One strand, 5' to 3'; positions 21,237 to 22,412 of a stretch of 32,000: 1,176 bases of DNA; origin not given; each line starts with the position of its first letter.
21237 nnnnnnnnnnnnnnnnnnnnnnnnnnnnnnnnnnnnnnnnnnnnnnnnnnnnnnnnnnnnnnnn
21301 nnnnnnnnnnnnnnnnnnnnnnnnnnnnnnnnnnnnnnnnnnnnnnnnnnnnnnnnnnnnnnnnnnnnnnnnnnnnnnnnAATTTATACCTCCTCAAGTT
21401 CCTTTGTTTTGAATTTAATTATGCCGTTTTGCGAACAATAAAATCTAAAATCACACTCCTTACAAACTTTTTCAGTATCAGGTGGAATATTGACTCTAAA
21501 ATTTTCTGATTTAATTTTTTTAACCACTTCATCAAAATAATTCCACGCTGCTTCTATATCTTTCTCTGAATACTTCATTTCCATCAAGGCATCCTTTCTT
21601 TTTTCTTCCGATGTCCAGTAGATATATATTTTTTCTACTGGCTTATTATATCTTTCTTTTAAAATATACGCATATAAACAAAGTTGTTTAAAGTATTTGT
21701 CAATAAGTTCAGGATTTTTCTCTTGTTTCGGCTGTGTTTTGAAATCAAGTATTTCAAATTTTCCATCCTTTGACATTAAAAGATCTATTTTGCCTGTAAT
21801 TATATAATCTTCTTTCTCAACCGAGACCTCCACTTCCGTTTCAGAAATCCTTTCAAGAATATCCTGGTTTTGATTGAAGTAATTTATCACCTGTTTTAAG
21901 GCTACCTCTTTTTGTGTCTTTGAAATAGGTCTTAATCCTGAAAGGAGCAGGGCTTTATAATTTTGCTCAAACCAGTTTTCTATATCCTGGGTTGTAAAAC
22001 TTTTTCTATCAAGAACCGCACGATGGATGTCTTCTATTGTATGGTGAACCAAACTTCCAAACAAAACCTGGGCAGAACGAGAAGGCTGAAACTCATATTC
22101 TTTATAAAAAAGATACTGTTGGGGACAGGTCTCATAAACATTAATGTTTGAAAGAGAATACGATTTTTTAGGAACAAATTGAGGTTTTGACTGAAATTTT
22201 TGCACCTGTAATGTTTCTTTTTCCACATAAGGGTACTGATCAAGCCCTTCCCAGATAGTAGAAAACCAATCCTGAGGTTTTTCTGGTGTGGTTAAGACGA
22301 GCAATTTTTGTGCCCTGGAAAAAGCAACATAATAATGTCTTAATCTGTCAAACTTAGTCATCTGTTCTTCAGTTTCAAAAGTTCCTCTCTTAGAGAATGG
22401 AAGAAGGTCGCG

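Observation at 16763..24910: Extended Type III R-M operon: RadC/JAB, UvrD-Cas4-like helicase-nuclease, Mod and Res as one translationally coupled unit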

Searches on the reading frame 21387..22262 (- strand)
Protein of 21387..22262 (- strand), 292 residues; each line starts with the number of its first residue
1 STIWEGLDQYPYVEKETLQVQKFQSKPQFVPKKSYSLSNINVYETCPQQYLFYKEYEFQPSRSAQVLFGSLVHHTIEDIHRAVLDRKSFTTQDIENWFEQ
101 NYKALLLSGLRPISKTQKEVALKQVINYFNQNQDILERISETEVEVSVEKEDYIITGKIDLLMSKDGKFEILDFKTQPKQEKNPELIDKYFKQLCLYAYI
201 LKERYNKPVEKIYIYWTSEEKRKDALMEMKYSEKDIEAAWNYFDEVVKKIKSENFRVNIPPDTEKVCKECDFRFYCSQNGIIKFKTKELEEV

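Call 31: find_related_loci(query=A2, collection=metagenome_contigs, flank=10000)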
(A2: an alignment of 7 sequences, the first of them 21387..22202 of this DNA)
Query A2 (272 aa) in metagenome_contigs; peptide patterns used: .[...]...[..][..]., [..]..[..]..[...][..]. (x = any residue, [..] = any of these).
600 stretches matched a pattern (row limit reached: there are more); 512 encode a relative of the query (tblastn E <= 1e-3); the best 80 are kept; 80 distinct loci.
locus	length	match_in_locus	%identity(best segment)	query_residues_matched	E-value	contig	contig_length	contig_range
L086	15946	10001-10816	82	1-272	2e-155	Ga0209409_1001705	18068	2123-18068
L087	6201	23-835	75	1-271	1e-138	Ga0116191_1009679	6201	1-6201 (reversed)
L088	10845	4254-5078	69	1-271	3e-129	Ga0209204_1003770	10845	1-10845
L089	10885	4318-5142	69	1-271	5e-129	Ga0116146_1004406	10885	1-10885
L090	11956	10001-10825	69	1-271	4e-128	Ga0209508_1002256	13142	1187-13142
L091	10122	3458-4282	68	1-271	1e-126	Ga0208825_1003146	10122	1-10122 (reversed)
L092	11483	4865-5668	67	1-265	6e-117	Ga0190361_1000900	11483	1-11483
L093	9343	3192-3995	69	1-265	6e-116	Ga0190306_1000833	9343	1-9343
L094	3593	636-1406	61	1-256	2e-105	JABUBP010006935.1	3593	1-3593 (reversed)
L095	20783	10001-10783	59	1-260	9e-102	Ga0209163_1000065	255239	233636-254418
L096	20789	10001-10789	57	2-262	2e-98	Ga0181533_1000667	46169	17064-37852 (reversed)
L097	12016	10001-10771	58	1-256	1e-95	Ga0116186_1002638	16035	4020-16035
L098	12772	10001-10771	58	1-256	7e-96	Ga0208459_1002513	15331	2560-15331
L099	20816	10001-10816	53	1-269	7e-96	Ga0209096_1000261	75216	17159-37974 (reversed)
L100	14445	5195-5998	55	1-266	4e-93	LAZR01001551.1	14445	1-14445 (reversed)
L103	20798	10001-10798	50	1-264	6e-90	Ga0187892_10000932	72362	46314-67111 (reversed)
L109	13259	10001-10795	50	1-263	4e-88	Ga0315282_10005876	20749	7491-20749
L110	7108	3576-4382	49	3-269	5e-88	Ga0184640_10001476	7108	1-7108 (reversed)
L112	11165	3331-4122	50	1-262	8e-88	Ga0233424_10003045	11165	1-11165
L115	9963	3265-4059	48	1-263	2e-87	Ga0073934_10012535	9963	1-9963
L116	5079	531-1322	48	1-262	3e-87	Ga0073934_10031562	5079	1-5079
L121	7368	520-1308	48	1-261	1e-86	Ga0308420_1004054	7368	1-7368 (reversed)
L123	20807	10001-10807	48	3-269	4e-86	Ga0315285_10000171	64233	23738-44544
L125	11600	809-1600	48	1-262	5e-86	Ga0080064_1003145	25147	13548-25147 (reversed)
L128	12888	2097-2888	50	1-262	1e-85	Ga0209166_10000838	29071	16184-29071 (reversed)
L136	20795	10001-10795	50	1-263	4e-85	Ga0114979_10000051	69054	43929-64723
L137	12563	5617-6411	48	1-263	6e-85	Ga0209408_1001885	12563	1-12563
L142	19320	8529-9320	49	1-262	1e-84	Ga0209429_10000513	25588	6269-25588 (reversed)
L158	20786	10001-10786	50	3-262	1e-82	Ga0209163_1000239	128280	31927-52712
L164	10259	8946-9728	50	3-258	1e-82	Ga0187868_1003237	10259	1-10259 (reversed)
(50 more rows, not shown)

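Call 35: search_protein_families(library=pfam, proteins=[L125:1561-4863:+, L128:2912-7435:+, L112:4125-8813:+, L123:10865-12319:+, L121:1393-2754:+, L136:14391-15539:+, L158:11187-12311:+, L158:12528-17543:+, L158:17495-19024:+], max_evalue=0.001)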
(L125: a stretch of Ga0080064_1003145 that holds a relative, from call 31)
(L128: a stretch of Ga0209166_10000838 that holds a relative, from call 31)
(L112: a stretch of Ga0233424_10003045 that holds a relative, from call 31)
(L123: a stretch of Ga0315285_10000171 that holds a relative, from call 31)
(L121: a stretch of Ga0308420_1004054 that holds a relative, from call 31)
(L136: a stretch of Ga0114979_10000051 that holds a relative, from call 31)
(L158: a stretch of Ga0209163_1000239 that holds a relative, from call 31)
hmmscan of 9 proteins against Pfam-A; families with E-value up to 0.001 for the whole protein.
L125:1561-4863:+ (1101 aa): 2 families
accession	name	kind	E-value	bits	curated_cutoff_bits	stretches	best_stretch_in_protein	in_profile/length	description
PF25794.1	SACS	-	1.6e-10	41.7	32.8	1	98-144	74-122/247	Sacsin domain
PF13020.12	NOV_C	-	4.3e-09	36.7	22.1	1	992-1064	12-86/91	Protein NO VEIN, C-terminal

L128:2912-7435:+ (1508 aa): 2 families
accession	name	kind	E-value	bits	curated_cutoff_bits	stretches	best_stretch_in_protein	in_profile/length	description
PF25794.1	SACS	-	4.3e-24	86.1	32.8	1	38-147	20-131/247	Sacsin domain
PF13020.12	NOV_C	-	3e-14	53.3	22.1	1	1369-1454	6-88/91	Protein NO VEIN, C-terminal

L112:4125-8813:+ (1563 aa): 2 families
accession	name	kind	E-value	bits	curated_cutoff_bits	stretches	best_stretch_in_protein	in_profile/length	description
PF25794.1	SACS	-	1.3e-14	55.1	32.8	1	34-136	20-124/247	Sacsin domain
PF13020.12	NOV_C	-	1.9e-13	50.7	22.1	1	1436-1518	5-86/91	Protein NO VEIN, C-terminal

L123:10865-12319:+ (485 aa): 3 families
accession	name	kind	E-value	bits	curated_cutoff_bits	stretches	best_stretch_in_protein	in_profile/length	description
PF13749.12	HATPase_c_4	-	2.7e-24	85.4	26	1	285-365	1-85/89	Putative ATP-dependent DNA helicase recG C-terminal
PF21247.3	Fic-like_C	-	6.4e-23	80.9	27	1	409-471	2-64/64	Filamentation induced by cAMP protein Fic-like, C-terminal domain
PF04326.19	SLFN_AlbA_2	-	1.3e-18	68.1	25.3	1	14-117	1-117/118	Schlafen, AlbA_2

L121:1393-2754:+ (454 aa): 3 families
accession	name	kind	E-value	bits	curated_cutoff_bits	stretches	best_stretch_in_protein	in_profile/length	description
PF13749.12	HATPase_c_4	-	2.3e-27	95.3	26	1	292-378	1-89/89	Putative ATP-dependent DNA helicase recG C-terminal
PF04326.19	SLFN_AlbA_2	-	2.6e-23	83.3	25.3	1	13-129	1-117/118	Schlafen, AlbA_2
PF13412.12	HTH_24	-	0.00076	19.4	21.9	0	389-435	2-48/48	Winged helix-turn-helix DNA-binding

L136:14391-15539:+ (383 aa): 2 families
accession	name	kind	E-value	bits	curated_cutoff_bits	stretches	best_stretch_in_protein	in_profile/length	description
PF06114.19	Peptidase_M78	-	1.4e-08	35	22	1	276-332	43-96/123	IrrE N-terminal-like domain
PF01381.28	HTH_3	-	7.8e-08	32.7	23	1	41-90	5-54/55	Helix-turn-helix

L158:11187-12311:+ (375 aa): 4 families
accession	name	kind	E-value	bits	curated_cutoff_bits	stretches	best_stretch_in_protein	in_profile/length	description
PF01381.28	HTH_3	-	4.6e-11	43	23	1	21-74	1-54/55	Helix-turn-helix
PF06114.19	Peptidase_M78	-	8.4e-11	42.2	22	1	244-344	28-121/123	IrrE N-terminal-like domain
PF13560.12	HTH_31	-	2.7e-05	24.8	27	1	18-72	3-58/64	Helix-turn-helix domain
PF13443.12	HTH_26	-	0.00069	20.3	22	0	21-56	2-37/63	Cro/C1-type HTH DNA-binding domain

L158:12528-17543:+ (1672 aa): 2 families
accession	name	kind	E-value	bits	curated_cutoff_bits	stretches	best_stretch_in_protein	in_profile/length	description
PF13401.12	AAA_22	-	4e-05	24.4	27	0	331-386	4-57/130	AAA domain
PF13604.12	AAA_30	-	4.1e-05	23.8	27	1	323-394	7-77/191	AAA domain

L158:17495-19024:+ (510 aa): 0 families

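Call 47: search_protein_families(library=pfam, proteins=[L115:4216-7335:+, L115:7366-8631:+, L115:8646-9962:+, L096:13428-14978:+, L096:14987-16216:+, L096:16212-19076:+, L110:4387-5892:+, L110:6051-7106:+, L109:10819-13158:+, L116:1283-2740:+], max_evalue=0.001)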
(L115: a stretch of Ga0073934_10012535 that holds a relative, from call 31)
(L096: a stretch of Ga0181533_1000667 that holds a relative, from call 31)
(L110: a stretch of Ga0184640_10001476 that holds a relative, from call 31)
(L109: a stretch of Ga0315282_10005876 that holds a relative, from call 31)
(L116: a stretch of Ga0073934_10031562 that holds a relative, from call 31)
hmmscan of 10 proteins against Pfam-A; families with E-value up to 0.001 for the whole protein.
L115:4216-7335:+ (1040 aa): 1 family
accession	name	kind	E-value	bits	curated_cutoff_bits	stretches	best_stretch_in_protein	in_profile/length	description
PF25794.1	SACS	-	1.8e-10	41.5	32.8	1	34-77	79-122/247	Sacsin domain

L115:7366-8631:+ (422 aa): 1 family
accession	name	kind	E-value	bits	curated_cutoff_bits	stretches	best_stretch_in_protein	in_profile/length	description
PF13020.12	NOV_C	-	1.8e-10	41.1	22.1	1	317-388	22-90/91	Protein NO VEIN, C-terminal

L115:8646-9962:+ (439 aa): 2 families
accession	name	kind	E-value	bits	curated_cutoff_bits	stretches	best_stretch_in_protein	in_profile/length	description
PF13749.12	HATPase_c_4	-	3.1e-25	88.4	26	1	285-369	1-89/89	Putative ATP-dependent DNA helicase recG C-terminal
PF04326.19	SLFN_AlbA_2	-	7.7e-19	68.8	25.3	1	14-117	1-117/118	Schlafen, AlbA_2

L096:13428-14978:+ (517 aa): 2 families
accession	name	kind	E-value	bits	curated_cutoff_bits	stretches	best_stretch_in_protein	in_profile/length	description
PF02384.22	N6_Mtase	-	9.2e-95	318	20.4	1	163-476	3-305/311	N-6 DNA Methylase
PF12161.14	HsdM_N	-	6.9e-24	85.4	24.5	1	7-150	2-134/135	HsdM N-terminal domain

L096:14987-16216:+ (410 aa): 1 family
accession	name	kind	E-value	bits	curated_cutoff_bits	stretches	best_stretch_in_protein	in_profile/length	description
PF01420.25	Methylase_S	-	1.2e-36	126.9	22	2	10-160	4-152/168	Type I restriction modification DNA specificity domain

L096:16212-19076:+ (955 aa): 5 families
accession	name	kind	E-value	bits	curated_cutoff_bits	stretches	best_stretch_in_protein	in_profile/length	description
PF18766.7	SWI2_SNF2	-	1.8e-61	208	26.7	1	251-470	1-213/221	SWI2/SNF2 ATPase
PF04313.20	HSDR_N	-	6.8e-25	88.5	25.1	1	1-192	2-190/198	Type I restriction enzyme R protein N terminus (HSDR_N)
PF04851.21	ResIII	-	1.2e-20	74.5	22.5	1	246-406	2-163/164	Type III restriction enzyme, res subunit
PF22679.2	T1R_D3-like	-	1.2e-17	65.2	27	1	569-645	83-156/158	Type I restriction enzyme subunit R domain 3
PF00270.35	DEAD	-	9.9e-05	22.6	26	1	250-406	2-161/167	DEAD/DEAH box helicase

L110:4387-5892:+ (502 aa): 3 families
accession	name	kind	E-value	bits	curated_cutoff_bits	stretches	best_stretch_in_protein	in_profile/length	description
PF13749.12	HATPase_c_4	-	1.4e-25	89.5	26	1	288-371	1-88/89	Putative ATP-dependent DNA helicase recG C-terminal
PF04326.19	SLFN_AlbA_2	-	1.3e-19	71.3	25.3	1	17-120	1-117/118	Schlafen, AlbA_2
PF21247.3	Fic-like_C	-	2.4e-06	27.8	27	1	430-488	6-64/64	Filamentation induced by cAMP protein Fic-like, C-terminal domain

L110:6051-7106:+ (352 aa): 1 family
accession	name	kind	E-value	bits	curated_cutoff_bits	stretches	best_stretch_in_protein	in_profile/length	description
PF25794.1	SACS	-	3.7e-16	60.1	32.8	1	31-135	14-126/247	Sacsin domain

L109:10819-13158:+ (780 aa): 1 family
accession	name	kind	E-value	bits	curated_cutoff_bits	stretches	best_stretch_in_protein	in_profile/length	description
PF25794.1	SACS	-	5e-15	56.4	32.8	1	42-151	22-133/247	Sacsin domain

L116:1283-2740:+ (486 aa): 5 families
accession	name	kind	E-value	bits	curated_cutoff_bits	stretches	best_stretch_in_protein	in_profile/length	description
PF13749.12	HATPase_c_4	-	1.1e-26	93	26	1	326-412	1-89/89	Putative ATP-dependent DNA helicase recG C-terminal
PF04326.19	SLFN_AlbA_2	-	1e-22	81.3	25.3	1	47-163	1-117/118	Schlafen, AlbA_2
PF11994.14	DUF3489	-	2.8e-05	24.6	29.5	1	427-482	10-66/68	Protein of unknown function (DUF3489)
PF12840.13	HTH_20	-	5.6e-05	23.5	27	1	422-471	2-51/51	Helix-turn-helix domain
PF13412.12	HTH_24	-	0.00042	20.3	21.9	1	424-469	3-48/48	Winged helix-turn-helix DNA-binding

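Call 48: search_protein_families(library=padloc, proteins=[L125:1561-4863:+, L128:2912-7435:+, L123:10865-12319:+], max_evalue=0.001)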
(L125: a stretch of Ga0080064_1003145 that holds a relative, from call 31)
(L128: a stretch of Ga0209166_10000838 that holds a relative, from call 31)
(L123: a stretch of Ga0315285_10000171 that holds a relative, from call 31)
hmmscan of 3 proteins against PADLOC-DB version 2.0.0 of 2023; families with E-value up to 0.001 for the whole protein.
L125:1561-4863:+ (1101 aa): 9 families
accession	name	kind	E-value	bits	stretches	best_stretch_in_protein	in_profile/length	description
PDLC03966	TmtA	-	1.6e-67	226.4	2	50-411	38-441/1655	-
PDLC03968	TmtA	-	1.4e-56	190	1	46-796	66-850/1486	-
PDLC03969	TmtA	-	1.3e-53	180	2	905-1099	1316-1512/1563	-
PDLC03972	TmtA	-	1.1e-51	174.1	2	52-529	38-524/1302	-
PDLC03965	TmtA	-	4.5e-48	162.1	3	44-147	21-119/1370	-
PDLC03964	TmtA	-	6.5e-42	141.7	3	168-470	193-466/1538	-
PDLC03971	TmtA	-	1.7e-35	119.9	2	49-143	50-145/1782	-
PDLC03970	TmtA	-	1.9e-12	44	1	57-134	64-134/1552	-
PDLC03967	TmtA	-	3.8e-12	43.4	2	58-140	41-121/1063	-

L128:2912-7435:+ (1508 aa): 10 families
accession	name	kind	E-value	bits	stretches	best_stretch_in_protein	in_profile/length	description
PDLC03969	TmtA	-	0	1389.2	1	12-1479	6-1505/1563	-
PDLC03966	TmtA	-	3.9e-65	218.5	2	1341-1481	1512-1649/1655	-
PDLC03965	TmtA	-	5.1e-46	155.3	3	1262-1477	1170-1357/1370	-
PDLC03968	TmtA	-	5.9e-43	144.8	3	108-346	130-360/1486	-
PDLC03972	TmtA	-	1.2e-40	137.5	3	107-327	98-324/1302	-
PDLC03964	TmtA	-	6.8e-26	88.7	2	1334-1467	1397-1523/1538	-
PDLC03967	TmtA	-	4.7e-07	26.6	0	1370-1448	904-978/1063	-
PDLC00659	HmaA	-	1.2e-06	24.6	1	1355-1466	1038-1152/1176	SNF2 helicase / DEAD-box helicase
PDLC03970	TmtA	-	1.7e-06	24.2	1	41-130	68-136/1552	-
PDLC05008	PDC-S36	-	3.1e-06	25.1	1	1358-1462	152-265/280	-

L123:10865-12319:+ (485 aa): 3 families
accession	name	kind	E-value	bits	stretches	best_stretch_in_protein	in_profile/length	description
PDLC02394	pAgo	-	8.7e-28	94.6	1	28-362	57-426/1121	-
PDLC02402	Aga_SIR2-PNTD1-PNTD2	-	2.5e-16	57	1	168-352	352-542/876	Class I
PDLC02418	Aga_SIR2-Kinase-PNTD1-PNTD2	-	1.2e-09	35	1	224-345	282-413/756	Class I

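Call 61: search_protein_families(library=pfam, proteins=[L088:872-1864:+, L100:1786-2754:+, L099:6466-7341:+, L137:1136-2005:+, L137:2913-3197:+, L142:5649-6215:+, L142:6172-6483:+, L164:5821-6333:+, L109:7319-7786:+, L103:6304-6765:+], max_evalue=0.01)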
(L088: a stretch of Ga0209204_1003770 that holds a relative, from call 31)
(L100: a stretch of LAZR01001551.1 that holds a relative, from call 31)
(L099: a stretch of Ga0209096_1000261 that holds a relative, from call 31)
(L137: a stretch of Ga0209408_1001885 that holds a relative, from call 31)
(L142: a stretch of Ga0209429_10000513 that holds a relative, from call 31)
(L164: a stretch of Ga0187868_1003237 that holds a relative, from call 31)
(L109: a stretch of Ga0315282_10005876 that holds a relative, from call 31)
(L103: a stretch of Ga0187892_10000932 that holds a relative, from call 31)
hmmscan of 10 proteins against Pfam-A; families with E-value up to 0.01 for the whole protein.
L088:872-1864:+ (331 aa): 1 family
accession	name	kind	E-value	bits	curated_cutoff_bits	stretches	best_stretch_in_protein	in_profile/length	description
PF13391.12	HNH_2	-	8.4e-14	51.6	21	1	227-275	1-65/66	HNH endonuclease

L100:1786-2754:+ (323 aa): 0 families

L099:6466-7341:+ (292 aa): 0 families

L137:1136-2005:+ (290 aa): 1 family
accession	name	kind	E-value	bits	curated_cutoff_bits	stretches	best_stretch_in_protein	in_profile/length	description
PF00565.23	SNase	-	9e-19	68.4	21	1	74-189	1-107/107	Staphylococcal nuclease homologue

L137:2913-3197:+ (95 aa): 0 families

L142:5649-6215:+ (189 aa): 1 family
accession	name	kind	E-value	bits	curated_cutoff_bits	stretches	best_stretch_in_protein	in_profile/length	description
PF01844.29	HNH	-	0.0061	17.1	21.4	1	130-157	11-35/47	HNH endonuclease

L142:6172-6483:+ (104 aa): 0 families

L164:5821-6333:+ (171 aa): 1 family
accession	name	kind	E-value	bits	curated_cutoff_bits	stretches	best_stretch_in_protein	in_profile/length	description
PF01878.24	EVE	-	0.0015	19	23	1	64-169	32-143/145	EVE domain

L109:7319-7786:+ (156 aa): 0 families

L103:6304-6765:+ (154 aa): 1 family
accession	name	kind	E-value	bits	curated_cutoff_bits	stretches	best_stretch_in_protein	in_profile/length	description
PF23544.1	AtuA_ferredoxin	-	8e-33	113.5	27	1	48-147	1-113/113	AtuA ferredoxin-like domain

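Call 91: find_related_loci(query=A2, collection=viral_contigs, flank=8000)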
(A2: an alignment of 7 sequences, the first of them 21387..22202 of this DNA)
Query A2 (272 aa) in viral_contigs; peptide patterns used: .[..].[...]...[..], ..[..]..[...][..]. (x = any residue, [..] = any of these).
94 stretches matched a pattern; 34 encode a relative of the query (tblastn E <= 1e-3); 34 distinct loci.
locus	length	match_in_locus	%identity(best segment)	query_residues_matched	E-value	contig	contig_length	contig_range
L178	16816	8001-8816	53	1-269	4e-96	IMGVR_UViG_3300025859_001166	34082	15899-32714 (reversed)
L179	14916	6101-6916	53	1-269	4e-96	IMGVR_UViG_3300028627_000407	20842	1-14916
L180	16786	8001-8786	48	1-260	5e-86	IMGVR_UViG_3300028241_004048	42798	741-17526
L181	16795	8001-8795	50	1-263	3e-85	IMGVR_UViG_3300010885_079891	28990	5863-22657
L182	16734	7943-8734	46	1-262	2e-84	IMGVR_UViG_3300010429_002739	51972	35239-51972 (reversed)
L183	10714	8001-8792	48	1-263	2e-82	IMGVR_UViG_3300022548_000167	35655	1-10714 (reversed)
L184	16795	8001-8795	46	1-263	8e-81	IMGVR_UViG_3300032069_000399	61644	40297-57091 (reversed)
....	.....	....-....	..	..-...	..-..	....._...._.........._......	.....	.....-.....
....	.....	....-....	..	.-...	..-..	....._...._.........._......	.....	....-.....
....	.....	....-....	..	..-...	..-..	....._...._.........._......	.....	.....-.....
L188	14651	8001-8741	42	12-256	5e-56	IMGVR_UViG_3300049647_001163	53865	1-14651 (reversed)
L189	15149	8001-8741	41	12-256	3e-56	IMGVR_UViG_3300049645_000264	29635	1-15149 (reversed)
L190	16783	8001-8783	38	6-259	2e-55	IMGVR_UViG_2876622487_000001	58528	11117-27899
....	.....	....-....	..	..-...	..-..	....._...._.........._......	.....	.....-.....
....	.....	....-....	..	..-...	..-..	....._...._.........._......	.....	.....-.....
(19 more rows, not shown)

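Call 100: search_protein_representatives(protein=window:21387-22202:-)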
Query: 272 residues. Proteins with E-value up to 0.001 (for the whole library): 1898; up to 1e-10: 422; up to 1e-30: 109. The best 150 are listed.
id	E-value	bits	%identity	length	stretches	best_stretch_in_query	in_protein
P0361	1.1e-86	306.9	54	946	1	3-262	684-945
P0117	5.6e-77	275.1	49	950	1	2-259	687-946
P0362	1.8e-76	273.5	49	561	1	3-261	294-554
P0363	5.3e-76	271.9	48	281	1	1-263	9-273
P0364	3.1e-73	262.9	49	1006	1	4-267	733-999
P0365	1.8e-72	260.3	48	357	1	1-262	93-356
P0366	3.9e-67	242.9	46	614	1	1-268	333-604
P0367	7.8e-67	241.9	44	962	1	3-267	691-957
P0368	1.5e-66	241.0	58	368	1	1-221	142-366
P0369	3.1e-63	230.1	41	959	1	1-263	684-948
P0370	1.8e-61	224.3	45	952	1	12-257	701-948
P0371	5.5e-60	219.5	47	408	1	42-265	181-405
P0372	1.3e-55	205.1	42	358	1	7-262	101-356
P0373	1.5e-55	204.9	40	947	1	7-262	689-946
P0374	1.6e-55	204.8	42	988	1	3-265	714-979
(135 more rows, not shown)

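Call 103: search_protein_families(library=padloc, proteins=[window:21387-22262:-], max_evalue=0.1)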
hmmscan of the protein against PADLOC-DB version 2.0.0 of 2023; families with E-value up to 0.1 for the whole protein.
window:21387-22262:- (292 aa): 17 families
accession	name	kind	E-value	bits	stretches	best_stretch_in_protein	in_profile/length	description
PDLC01250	Cas4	-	1.1e-19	69.4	1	130-276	50-167/168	"CAS-I,CAS-II,CAS-III,CAS-IV,CAS-V,CAS-VI; acquisition_associated"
PDLC00944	Cas4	-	8.9e-18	63.1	1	139-276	51-176/177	Cas4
PDLC00943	Cas4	-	3.8e-17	60.8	1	135-277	45-179/180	CRISPR-associated protein Cas4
PDLC01447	Cas4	-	8.6e-15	53.6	1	34-278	4-159/161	"CAS-I,CAS-II,CAS-III,CAS-IV,CAS-V,CAS-VI; acquisition_associated"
PDLC02034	Cas4d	-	1.1e-11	42.7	2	141-281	58-185/192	-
PDLC02083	Cas4_II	-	7e-11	40.9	1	141-277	61-184/186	-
PDLC02087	Cas4b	-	9.8e-11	40.1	1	131-276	49-188/189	-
PDLC00059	DruK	-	2.8e-10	37.9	1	136-277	106-235/326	PD-(D/E)XK nuclease superfamily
PDLC01747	Cas1g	-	1.1e-09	35.4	1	138-276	46-176/523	-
PDLC01611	Cas4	-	1.6e-09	36.2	1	38-276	3-156/158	"CAS-I,CAS-II,CAS-III,CAS-IV,CAS-V,CAS-VI; acquisition_associated"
PDLC01773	Cas4c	-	7e-08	30.1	1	142-278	73-195/229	-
PDLC00058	DruK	-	5.7e-07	26.6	2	144-276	145-273/388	PD-(D/E)XK nuclease superfamily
PDLC02035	Cas4d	-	4.5e-06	24.3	1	145-279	55-177/196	-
PDLC00060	DruK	-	7.3e-06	23.5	1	145-277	133-260/347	PD-(D/E)XK nuclease superfamily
PDLC02085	Cas4a2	-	5e-05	21.7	1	133-277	41-162/166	-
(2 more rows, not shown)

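Call 114: search_protein_families(library=pfam, proteins=[L212:5414-8284:+, L212:8324-10027:+, L212:10020-12743:+], max_evalue=0.001)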
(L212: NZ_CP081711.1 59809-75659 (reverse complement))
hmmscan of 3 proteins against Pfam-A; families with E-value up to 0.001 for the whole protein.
L212:5414-8284:+ (956 aa): 6 families
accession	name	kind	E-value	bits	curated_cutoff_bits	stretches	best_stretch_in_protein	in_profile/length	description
PF00580.27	UvrD-helicase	-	8.3e-69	232.7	23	1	5-282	2-270/271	UvrD/REP helicase N-terminal domain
PF12705.13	PDDEXK_1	-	6.3e-20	72.6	22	1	708-948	5-247/247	PD-(D/E)XK nuclease superfamily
PF13245.12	AAA_19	-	7.3e-20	71.9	25.1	1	11-268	4-134/134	AAA domain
PF13361.12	UvrD_C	-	2.1e-17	64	25.6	2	516-655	236-346/350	UvrD-like helicase C-terminal domain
PF13538.12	UvrD_C_2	-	2.4e-06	27.7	27.4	1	582-604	4-28/52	UvrD-like helicase C-terminal domain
PF13604.12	AAA_30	-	0.00032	20.9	27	0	5-68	3-66/191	AAA domain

L212:8324-10027:+ (567 aa): 2 families
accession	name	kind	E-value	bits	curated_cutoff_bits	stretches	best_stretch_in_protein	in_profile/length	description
PF01555.25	N6_N4_Mtase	-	3.5e-52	178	26.7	1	77-324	1-217/221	DNA methylase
PF02086.21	MethyltransfD12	-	0.00078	19.7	22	0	277-324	8-56/253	D12 class N6 adenine-specific DNA methyltransferase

L212:10020-12743:+ (907 aa): 2 families
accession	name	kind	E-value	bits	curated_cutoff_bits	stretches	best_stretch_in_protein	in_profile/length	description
PF08722.17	Tn7_TnsA-like_N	-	8.6e-06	26.7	26.5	1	823-891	10-83/85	TnsA-like endonuclease N terminal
PF04851.21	ResIII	-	1.3e-05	25.6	22.5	1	137-338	25-149/164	Type III restriction enzyme, res subunit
